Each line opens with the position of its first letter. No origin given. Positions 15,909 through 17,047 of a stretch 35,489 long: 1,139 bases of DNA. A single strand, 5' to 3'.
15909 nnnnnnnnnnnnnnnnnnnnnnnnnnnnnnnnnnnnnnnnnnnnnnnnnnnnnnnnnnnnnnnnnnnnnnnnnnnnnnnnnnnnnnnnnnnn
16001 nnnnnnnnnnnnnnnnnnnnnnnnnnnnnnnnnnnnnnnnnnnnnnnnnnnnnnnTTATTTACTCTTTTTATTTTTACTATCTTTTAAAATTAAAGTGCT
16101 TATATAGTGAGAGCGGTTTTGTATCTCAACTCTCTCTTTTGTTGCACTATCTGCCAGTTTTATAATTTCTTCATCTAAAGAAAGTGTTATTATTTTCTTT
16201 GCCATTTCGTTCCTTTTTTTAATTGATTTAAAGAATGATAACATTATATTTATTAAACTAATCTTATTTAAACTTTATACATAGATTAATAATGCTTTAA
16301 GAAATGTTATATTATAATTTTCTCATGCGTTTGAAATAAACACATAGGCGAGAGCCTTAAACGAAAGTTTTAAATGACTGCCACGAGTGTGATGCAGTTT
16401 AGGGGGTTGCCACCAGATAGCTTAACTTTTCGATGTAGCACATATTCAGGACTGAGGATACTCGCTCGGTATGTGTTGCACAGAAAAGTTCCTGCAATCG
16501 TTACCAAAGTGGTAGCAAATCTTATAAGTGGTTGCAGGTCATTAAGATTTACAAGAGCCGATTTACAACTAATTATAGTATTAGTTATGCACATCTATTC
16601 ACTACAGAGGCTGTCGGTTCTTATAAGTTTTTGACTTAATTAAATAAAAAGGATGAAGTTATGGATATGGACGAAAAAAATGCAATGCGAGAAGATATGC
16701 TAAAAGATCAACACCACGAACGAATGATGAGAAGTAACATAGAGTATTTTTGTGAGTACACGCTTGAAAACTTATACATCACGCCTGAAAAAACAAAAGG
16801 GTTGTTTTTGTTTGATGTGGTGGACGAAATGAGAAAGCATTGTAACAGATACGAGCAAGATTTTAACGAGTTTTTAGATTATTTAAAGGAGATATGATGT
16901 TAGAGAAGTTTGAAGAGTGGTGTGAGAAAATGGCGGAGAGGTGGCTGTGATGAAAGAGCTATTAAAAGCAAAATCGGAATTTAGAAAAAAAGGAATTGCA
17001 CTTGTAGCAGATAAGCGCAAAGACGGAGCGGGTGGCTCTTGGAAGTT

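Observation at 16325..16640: A 300-nt G+C-enriched, multi-helix RNA-like element between the early promoters and the first right-early gene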

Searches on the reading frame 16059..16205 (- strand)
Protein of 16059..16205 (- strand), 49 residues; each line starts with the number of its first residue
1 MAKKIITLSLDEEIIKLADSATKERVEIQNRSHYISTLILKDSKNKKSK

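Call 63: find_homologous_proteins(query=window:16059-16205:-, max_evalue=0.001)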
Query seq(49 aa) (49 aa): 5 proteins with E <= 0.001 among 5 candidates.
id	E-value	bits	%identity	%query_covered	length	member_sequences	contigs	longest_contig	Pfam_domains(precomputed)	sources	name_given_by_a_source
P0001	8.2e-21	88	100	100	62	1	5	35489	-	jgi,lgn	jgi:hypothetical protein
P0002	1.2e-20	87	98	100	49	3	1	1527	-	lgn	-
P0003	2.1e-17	77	87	94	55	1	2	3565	-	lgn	-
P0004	3.7e-14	68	74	96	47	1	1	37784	-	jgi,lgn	jgi:hypothetical protein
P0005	5.6e-12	61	70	96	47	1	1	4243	-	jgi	-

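Call 64: find_encoding_contigs(protein=P0004, flank=3500, max_places=5)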
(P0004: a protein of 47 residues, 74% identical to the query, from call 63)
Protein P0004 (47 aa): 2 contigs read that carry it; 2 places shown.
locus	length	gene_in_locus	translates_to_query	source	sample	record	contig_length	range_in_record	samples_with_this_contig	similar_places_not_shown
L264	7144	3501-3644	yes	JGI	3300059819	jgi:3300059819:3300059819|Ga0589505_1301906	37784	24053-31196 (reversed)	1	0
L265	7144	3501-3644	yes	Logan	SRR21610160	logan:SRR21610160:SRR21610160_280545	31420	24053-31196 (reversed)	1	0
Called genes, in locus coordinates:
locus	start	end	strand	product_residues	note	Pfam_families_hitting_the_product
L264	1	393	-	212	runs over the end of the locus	-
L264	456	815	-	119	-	-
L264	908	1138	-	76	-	-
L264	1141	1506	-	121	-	-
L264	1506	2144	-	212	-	PF06378:SSAP_Sak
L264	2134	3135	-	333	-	-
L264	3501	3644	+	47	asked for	-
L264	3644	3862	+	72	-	-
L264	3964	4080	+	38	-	-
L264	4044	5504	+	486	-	-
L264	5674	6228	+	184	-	PF03592:Terminase_2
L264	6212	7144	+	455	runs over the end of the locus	-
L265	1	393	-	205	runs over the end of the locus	?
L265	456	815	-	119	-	-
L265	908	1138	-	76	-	-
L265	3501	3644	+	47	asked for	-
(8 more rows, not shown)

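Call 65: find_encoding_contigs(protein=P0005, flank=3500, max_places=5)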
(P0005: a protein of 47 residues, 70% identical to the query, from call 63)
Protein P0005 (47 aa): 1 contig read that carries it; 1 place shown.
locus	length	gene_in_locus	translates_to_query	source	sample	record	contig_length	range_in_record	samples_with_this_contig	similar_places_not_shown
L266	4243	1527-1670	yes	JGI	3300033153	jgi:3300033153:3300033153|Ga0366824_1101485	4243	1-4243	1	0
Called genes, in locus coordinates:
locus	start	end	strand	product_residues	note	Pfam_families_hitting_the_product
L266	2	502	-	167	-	?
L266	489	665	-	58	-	-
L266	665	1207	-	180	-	PF05565:Sipho_Gp157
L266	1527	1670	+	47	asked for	-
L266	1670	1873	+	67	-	-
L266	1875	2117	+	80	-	-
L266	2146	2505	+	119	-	-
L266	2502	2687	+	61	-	-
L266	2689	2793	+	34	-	-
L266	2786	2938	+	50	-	-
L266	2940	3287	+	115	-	-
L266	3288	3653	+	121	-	-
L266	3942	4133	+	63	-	-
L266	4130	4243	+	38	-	?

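Call 66: find_encoding_contigs(protein=P0003, flank=3500, max_places=5)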
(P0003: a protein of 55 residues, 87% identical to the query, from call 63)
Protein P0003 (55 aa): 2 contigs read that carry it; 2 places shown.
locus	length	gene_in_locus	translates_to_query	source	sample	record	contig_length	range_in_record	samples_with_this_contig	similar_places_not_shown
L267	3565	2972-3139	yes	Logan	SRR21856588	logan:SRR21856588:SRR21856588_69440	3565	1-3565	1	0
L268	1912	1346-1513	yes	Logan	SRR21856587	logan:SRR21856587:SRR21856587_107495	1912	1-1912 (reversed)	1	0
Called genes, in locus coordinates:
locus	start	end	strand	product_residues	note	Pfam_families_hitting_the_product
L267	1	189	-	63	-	?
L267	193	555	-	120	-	-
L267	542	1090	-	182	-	PF27148:Slr1353_N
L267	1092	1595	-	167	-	PF05565:Sipho_Gp157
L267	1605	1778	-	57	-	-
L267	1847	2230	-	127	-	-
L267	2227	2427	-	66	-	-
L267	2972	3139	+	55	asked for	-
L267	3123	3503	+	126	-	-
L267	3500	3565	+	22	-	?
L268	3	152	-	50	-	?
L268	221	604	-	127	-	-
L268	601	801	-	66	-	-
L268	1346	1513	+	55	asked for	-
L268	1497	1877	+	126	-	-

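Call 67: find_encoding_contigs(protein=P0002, flank=3500, max_places=5)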
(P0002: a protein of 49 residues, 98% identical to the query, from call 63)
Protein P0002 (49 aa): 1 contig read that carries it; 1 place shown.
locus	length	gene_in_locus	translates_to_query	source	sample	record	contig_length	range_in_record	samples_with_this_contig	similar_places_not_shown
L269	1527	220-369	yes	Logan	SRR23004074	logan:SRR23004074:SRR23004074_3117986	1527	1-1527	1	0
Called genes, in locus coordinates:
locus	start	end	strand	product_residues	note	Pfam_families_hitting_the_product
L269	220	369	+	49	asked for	-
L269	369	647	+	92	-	-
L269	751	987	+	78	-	-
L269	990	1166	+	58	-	-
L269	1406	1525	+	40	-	?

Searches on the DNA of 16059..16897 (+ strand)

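Call 8: search_dna_similar(query=window:16200-16700:+, collection=phages, mode=distant, max_rows=30)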
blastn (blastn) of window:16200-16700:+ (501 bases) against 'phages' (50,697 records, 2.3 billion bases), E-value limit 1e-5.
No match.

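Call 9: search_rna_families(source=window, start=16200, end=16720, threshold=evalue, max_evalue=10, show_alignments=3)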
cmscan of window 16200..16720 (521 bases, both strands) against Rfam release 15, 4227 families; matches with E-value up to 10: 3.
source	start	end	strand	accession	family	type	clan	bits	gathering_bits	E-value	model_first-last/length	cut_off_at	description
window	16516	16587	+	RF04064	MIR5267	Gene; miRNA;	-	18.4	87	2.3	1-81/81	no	MIR5267 microRNA precursor family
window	16204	16232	+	RF01561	DdR11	Gene; snRNA; snoRNA; CD-box;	-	12.9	65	9.2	48-76/76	no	Dictyostelium snoRNA DdR11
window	16370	16431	+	RF02470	Ms_IGR-8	Gene; sRNA;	-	12.6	44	4.5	1-63/63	no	Mycobacterium sRNA Ms_IGR-8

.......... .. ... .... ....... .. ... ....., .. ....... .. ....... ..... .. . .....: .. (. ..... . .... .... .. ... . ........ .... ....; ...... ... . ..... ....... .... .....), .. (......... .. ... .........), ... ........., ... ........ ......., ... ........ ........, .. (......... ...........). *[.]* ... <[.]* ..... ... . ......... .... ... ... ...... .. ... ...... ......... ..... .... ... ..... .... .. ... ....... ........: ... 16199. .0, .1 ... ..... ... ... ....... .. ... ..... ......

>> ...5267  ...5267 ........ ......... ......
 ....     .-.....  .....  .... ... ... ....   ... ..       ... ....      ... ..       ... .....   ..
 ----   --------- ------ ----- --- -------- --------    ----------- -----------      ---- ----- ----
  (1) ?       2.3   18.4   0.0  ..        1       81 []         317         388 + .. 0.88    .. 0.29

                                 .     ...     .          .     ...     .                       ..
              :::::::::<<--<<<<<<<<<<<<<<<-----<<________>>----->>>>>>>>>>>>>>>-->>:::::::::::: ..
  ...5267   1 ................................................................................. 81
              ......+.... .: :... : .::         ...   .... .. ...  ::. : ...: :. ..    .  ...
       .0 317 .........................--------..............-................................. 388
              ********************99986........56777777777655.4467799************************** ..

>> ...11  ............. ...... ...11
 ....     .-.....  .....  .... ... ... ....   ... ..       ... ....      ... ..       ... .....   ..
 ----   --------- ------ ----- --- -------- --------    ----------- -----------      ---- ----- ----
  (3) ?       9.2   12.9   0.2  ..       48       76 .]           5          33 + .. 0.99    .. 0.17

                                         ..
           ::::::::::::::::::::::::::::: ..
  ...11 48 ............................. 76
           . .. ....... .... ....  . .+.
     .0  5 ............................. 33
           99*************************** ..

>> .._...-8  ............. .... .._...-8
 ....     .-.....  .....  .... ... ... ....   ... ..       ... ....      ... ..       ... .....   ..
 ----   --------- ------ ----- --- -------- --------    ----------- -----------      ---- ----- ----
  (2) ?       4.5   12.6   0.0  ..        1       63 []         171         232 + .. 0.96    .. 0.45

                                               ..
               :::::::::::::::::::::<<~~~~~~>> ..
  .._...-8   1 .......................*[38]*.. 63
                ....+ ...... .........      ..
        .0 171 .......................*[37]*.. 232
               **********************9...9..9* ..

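Call 30: search_rna_families(sources=[L013, L015, L016, L019], threshold=gathering)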
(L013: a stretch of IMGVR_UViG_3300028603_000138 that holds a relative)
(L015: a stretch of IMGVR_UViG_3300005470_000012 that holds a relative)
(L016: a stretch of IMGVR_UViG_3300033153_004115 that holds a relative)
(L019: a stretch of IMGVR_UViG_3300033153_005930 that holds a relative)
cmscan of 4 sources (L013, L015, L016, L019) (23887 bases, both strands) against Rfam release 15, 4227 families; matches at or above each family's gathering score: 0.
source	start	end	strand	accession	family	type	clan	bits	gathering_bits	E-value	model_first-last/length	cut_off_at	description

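Call 69: search_rna_families(sources=[L264, L266, L267, L269], threshold=gathering)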
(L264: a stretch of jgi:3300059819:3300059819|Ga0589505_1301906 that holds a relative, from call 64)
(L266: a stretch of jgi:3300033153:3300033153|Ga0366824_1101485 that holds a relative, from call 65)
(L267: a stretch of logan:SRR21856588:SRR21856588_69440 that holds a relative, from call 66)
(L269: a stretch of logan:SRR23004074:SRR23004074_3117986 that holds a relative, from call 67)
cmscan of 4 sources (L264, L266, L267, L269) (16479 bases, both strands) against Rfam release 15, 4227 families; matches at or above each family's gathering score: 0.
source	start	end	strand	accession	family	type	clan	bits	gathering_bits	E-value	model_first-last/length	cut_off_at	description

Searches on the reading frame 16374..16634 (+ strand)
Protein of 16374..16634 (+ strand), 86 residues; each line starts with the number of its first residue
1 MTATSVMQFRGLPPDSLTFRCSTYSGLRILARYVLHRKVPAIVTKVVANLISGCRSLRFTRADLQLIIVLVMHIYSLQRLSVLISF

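Call 11: search_protein_families(library=phrogs, proteins=[window:16374-16634:+], max_evalue=0.01)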
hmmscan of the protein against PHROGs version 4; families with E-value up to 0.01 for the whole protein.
window:16374-16634:+ (86 aa): 0 families

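Call 12: search_protein_families(library=pfam, proteins=[window:16374-16634:+], max_evalue=0.01)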
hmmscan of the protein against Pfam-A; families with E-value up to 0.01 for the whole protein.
window:16374-16634:+ (86 aa): 0 families

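Call 21: find_encoding_contigs(protein=window:16374-16634:+, flank=3000, max_places=10)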
Protein window:16374-16634:+ (86 aa): no gene with exactly this product is on record in the collection.
